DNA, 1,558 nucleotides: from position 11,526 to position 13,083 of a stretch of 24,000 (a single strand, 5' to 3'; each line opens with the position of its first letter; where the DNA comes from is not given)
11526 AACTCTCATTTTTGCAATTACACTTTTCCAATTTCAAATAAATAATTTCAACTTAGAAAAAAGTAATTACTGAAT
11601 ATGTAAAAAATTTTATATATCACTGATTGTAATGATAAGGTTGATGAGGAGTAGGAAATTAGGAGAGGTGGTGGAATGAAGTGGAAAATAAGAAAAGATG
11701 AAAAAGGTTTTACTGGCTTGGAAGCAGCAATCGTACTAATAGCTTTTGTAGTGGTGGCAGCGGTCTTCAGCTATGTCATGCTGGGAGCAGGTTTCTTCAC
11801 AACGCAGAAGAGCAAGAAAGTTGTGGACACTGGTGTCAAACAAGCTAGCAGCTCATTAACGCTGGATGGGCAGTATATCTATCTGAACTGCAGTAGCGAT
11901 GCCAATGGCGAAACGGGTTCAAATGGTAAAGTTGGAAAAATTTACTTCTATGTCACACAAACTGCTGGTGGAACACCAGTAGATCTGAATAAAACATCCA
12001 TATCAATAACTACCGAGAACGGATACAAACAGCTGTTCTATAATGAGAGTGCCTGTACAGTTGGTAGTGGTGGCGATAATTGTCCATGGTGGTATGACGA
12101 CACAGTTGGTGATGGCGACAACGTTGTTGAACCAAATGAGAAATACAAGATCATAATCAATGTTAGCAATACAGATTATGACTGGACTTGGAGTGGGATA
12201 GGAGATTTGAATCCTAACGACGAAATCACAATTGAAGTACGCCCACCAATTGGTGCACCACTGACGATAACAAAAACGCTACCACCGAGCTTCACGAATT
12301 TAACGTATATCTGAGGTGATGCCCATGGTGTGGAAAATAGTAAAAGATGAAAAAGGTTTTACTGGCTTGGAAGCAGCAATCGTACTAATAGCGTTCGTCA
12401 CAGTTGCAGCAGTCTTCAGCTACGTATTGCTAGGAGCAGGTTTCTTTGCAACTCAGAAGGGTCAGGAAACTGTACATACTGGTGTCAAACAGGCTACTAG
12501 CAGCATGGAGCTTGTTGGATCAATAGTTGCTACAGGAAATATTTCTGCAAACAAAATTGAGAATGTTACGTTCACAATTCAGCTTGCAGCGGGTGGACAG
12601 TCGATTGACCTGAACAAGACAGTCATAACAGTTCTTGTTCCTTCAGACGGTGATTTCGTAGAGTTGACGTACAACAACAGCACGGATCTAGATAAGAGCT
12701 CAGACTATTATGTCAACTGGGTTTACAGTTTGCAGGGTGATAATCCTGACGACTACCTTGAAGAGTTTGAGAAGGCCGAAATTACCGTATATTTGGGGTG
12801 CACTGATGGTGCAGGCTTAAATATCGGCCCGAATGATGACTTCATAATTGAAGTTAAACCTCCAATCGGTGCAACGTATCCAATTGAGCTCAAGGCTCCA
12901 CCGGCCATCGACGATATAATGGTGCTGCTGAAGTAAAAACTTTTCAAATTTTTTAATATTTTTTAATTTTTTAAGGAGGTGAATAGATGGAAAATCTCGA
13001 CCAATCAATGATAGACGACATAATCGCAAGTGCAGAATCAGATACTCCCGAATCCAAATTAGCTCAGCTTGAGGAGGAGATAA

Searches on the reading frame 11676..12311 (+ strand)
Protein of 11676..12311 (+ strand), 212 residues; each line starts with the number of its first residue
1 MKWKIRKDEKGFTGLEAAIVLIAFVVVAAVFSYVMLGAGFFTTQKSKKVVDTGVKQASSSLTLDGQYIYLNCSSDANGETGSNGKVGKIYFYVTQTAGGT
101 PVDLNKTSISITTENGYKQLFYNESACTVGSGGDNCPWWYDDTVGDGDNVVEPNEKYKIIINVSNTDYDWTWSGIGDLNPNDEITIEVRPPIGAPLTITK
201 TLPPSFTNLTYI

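Call 6: search_protein_families(library=pfam, proteins=[window:11676-12311:+], max_evalue=0.01)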
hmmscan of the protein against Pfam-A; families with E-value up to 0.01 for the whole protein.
window:11676-12311:+ (212 aa): 1 family
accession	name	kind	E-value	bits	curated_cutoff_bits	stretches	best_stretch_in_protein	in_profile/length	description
PF01917.21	Arch_flagellin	-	1e-47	162.9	29.5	1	11-199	1-161/162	Archaebacterial flagellin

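Call 64: search_protein_families(library=ncbifam, proteins=[window:11676-12311:+], max_evalue=0.01)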
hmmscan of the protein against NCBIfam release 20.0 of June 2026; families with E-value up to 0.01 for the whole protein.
window:11676-12311:+ (212 aa): 2 families
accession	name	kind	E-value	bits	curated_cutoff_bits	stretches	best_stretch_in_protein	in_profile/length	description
NF006325.0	PRK08541.1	subfamily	2.2e-16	60.4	210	1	5-126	4-116/221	flagellin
TIGR02537.2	arch_flag_Nterm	domain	1.4e-09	37.2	20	1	8-40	1-33/33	archaellin/type IV pilin N-terminal domain-containing protein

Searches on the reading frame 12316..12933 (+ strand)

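Call 6: search_protein_families(library=pfam, proteins=[window:12316-12933:+], max_evalue=0.01)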
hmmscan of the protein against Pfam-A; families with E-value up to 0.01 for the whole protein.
window:12316-12933:+ (206 aa): 1 family
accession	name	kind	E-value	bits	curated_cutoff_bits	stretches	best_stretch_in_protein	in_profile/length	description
PF01917.21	Arch_flagellin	-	7.8e-43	147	29.5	1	14-191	1-161/162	Archaebacterial flagellin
